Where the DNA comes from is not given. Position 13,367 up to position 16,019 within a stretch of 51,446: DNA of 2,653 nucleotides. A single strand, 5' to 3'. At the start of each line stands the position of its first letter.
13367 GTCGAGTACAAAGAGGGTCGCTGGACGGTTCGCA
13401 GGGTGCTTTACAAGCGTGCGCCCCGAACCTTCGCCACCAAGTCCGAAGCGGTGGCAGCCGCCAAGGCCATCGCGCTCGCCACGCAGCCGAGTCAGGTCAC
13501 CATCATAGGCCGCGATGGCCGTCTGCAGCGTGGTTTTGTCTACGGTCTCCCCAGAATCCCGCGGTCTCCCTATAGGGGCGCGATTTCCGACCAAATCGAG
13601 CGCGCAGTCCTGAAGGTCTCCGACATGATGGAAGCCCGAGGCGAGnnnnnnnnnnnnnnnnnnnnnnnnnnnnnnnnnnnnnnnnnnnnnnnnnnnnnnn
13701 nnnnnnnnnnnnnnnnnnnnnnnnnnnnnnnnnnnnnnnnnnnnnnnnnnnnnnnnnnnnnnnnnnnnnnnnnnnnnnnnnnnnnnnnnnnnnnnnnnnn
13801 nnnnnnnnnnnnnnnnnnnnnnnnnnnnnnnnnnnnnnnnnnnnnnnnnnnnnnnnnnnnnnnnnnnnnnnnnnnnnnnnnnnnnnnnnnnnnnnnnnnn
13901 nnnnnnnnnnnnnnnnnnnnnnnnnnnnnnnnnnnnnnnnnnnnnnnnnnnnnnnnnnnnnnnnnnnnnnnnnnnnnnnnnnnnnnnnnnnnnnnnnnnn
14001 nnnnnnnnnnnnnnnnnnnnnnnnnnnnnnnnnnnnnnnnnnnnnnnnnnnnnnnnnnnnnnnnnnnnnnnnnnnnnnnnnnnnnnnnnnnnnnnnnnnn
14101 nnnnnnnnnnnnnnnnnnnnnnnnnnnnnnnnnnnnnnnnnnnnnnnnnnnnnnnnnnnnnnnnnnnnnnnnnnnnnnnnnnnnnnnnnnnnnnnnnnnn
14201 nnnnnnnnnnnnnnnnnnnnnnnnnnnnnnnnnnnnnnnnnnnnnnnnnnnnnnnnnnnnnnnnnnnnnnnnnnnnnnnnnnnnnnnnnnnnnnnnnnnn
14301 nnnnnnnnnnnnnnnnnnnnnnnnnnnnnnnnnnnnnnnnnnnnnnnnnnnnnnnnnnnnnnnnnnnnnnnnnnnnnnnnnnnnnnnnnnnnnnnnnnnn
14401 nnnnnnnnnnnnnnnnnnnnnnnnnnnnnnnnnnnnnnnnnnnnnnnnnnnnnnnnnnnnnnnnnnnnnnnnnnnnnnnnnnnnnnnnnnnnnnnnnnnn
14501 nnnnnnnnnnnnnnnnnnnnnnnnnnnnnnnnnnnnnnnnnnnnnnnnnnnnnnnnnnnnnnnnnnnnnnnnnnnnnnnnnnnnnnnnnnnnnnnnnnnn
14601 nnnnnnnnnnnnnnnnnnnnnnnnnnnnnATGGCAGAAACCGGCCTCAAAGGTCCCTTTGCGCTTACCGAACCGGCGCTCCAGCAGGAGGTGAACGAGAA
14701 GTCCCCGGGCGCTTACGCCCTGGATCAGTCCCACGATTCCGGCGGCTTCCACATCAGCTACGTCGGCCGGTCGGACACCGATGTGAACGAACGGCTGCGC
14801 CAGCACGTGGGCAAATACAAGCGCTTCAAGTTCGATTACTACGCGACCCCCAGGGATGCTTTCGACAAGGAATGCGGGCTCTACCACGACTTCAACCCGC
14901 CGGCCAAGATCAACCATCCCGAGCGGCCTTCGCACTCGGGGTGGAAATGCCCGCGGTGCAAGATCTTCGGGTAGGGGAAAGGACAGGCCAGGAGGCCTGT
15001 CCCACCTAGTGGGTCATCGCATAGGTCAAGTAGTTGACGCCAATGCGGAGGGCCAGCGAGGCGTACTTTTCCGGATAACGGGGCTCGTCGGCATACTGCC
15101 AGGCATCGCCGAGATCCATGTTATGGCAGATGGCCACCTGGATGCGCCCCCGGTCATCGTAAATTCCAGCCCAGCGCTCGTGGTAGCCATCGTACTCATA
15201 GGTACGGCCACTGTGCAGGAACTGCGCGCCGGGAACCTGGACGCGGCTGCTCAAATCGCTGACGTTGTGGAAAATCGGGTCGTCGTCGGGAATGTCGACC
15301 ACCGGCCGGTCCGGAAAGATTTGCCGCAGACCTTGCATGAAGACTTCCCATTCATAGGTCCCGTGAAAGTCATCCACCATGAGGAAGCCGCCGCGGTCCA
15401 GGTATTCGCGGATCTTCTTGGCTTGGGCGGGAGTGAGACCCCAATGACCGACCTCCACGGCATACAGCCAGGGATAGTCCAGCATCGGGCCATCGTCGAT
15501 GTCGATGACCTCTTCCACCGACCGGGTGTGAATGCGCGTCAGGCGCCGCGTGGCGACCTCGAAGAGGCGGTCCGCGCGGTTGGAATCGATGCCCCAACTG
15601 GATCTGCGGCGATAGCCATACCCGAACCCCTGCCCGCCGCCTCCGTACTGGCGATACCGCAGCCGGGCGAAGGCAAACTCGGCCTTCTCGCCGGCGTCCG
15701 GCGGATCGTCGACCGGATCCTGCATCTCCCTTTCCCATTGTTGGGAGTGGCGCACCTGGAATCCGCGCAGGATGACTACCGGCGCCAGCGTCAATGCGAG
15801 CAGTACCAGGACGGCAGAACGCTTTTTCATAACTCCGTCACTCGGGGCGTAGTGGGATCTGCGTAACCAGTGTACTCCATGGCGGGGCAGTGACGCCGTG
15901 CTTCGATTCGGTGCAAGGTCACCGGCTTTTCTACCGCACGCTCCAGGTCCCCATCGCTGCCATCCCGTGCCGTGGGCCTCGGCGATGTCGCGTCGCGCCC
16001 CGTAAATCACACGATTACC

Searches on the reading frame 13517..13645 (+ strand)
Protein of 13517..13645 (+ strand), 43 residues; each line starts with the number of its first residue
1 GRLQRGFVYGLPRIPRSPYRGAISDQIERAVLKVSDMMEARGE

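Call 72: find_homologous_proteins(query=A6, max_evalue=10)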
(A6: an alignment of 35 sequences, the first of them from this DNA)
Query A6 (35 sequences) (43 aa, profile of the alignment): 59 proteins with E <= 10 among 302 candidates.
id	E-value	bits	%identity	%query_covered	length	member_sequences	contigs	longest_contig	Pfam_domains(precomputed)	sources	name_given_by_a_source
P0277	1.1e-8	52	56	40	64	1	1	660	-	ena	-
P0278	1.6e-8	52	56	40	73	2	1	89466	-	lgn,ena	-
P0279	4.0e-6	44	-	-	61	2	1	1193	-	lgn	-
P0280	7.9e-6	43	-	-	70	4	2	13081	-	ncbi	-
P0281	1.0e-5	43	-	-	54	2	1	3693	-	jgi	jgi:hypothetical protein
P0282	1.1e-5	43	-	-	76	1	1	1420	-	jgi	jgi:hypothetical protein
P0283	1.4e-5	42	-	-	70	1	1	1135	-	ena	-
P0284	1.4e-5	42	-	-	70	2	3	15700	-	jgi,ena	jgi:hypothetical protein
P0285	1.7e-5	42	-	-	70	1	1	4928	-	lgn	-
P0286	2.3e-5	42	-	-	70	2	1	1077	-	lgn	-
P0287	2.7e-5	41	-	-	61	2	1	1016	-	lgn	-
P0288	3.1e-5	41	-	-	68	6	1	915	-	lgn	-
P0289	6.9e-5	40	-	-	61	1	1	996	-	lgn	-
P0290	7.0e-5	40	-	-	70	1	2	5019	-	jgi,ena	-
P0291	7.5e-5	40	-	-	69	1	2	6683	-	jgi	jgi:hypothetical protein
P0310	2.4e-4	38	-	-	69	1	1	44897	-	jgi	jgi:hypothetical protein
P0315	5.1e-4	37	-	-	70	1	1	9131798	-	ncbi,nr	ncbi:MAG: hypothetical protein JSV88_32610 [Candidatus Aminicenantes bacterium]|nr:MAG: hypothetical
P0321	1.2e-3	36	-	-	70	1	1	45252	-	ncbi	-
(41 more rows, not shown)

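Call 73: find_encoding_contigs(protein=P0278, flank=2500, max_places=2)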
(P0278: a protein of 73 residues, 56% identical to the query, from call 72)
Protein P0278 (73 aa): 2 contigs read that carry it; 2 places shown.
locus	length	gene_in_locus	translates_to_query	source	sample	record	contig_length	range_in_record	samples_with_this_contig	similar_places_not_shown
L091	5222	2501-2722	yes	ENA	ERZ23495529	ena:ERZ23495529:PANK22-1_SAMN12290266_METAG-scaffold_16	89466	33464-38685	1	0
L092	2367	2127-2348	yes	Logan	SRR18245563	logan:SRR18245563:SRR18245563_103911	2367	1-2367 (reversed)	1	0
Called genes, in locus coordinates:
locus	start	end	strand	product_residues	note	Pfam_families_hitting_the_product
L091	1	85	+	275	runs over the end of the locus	-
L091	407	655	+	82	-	-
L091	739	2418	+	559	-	-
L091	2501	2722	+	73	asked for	-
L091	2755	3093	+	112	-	-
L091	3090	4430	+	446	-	-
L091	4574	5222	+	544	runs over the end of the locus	-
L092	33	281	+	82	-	-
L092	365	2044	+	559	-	-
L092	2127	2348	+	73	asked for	-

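Call 74: find_encoding_contigs(protein=P0315, flank=2500, max_places=2)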
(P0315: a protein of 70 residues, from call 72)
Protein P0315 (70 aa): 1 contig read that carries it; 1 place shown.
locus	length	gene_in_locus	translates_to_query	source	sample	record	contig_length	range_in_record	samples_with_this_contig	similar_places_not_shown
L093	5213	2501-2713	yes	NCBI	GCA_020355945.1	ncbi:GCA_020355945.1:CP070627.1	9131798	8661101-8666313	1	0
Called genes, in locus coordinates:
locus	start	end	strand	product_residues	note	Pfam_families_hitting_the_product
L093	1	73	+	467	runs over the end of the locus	PF03572:Peptidase_S41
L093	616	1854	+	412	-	-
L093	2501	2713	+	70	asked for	-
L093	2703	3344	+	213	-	-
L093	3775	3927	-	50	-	-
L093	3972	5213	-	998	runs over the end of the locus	PF05729:NACHT (faint), PF24883:NPHP3_N (faint)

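Call 75: find_encoding_contigs(protein=P0310, flank=2500, max_places=2)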
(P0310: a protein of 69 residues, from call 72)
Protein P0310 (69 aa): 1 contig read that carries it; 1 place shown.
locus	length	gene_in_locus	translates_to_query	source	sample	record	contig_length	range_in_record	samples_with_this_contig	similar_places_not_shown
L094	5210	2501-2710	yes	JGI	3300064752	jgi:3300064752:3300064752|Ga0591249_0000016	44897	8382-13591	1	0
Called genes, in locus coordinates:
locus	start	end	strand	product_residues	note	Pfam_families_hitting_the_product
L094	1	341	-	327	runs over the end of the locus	PF01012:ETF, PF00766:ETF_alpha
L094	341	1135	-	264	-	PF01012:ETF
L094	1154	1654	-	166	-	PF00462:Glutaredoxin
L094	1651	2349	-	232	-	PF00106:adh_short, PF01370:Epimerase (weak), PF08659:KR, PF13561:adh_short_C2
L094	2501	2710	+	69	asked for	-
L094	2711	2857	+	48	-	-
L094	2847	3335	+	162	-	-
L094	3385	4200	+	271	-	PF18306:LDcluster4, PF03641:Lysine_decarbox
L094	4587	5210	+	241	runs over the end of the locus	PF01618:MotA_ExbB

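Call 76: find_encoding_contigs(protein=P0321, flank=2500, max_places=2)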
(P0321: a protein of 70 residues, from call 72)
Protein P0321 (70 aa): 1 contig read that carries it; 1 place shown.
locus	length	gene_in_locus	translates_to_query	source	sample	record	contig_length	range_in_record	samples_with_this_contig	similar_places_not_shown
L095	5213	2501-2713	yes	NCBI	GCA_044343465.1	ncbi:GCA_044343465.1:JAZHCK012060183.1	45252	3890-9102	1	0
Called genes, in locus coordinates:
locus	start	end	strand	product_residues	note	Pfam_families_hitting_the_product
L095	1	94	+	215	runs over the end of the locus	-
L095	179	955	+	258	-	PF12844:HTH_19, PF13560:HTH_31, PF01381:HTH_3, PF13443:HTH_26, PF13274:SocA_Panacea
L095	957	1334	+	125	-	-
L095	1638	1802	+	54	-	-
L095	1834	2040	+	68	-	-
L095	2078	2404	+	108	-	PF01909:NTP_transf_2, PF18765:Polbeta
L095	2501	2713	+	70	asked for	-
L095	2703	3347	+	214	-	-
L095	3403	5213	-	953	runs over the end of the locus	PF05729:NACHT (weak), PF24883:NPHP3_N (faint)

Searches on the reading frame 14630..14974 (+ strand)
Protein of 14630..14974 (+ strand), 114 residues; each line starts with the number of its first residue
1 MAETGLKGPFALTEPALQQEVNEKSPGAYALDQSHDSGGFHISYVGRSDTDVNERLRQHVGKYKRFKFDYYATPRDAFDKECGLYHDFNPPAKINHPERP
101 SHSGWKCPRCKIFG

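Call 3: search_protein_families(library=pfam, proteins=[window:14630-14974:+], max_evalue=1)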
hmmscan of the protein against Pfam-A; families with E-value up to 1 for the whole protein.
window:14630-14974:+ (114 aa): 3 families
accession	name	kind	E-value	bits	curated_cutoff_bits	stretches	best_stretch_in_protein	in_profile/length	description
PF01541.30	GIY-YIG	-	0.033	14.9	22.6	1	43-65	15-36/78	GIY-YIG catalytic domain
PF09111.16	SLIDE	-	0.14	12.6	24.8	1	45-75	66-96/116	SLIDE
PF21916.1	mtd_2nd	-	0.19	12.5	24.6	1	18-53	61-100/115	Mtd second domain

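Call 4: search_protein_families(library=padloc, proteins=[window:14630-14974:+], max_evalue=1)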
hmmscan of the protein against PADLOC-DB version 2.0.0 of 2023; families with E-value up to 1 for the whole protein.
window:14630-14974:+ (114 aa): 3 families
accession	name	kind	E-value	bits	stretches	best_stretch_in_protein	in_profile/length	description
PDLC04921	PDC-S14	-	7.9e-06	23.3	1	24-62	47-85/280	-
PDLC04923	PDC-S14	-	0.0024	15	1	19-63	64-107/320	-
PDLC04925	PDC-S14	-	0.0031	14.5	1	22-63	59-99/301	-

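Call 5: search_protein_families(library=ncbifam, proteins=[window:14630-14974:+], max_evalue=1)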
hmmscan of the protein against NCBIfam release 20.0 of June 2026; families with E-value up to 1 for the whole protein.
window:14630-14974:+ (114 aa): 1 family
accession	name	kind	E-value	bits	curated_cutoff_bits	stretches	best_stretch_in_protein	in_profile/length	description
NF007807.0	PRK10514.1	equivalog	0.099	12.6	134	1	48-79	102-131/147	acetyltransferase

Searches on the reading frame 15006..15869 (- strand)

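Call 94: search_protein_families(library=pfam, proteins=[window:15006-15869:-], max_evalue=0.001)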
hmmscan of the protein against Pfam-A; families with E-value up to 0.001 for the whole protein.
window:15006-15869:- (287 aa): 1 family
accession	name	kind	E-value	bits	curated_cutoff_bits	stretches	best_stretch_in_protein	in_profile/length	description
PF13709.12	DUF4159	-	4.7e-37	127.9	25.9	1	85-285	8-202/202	Domain of unknown function (DUF4159)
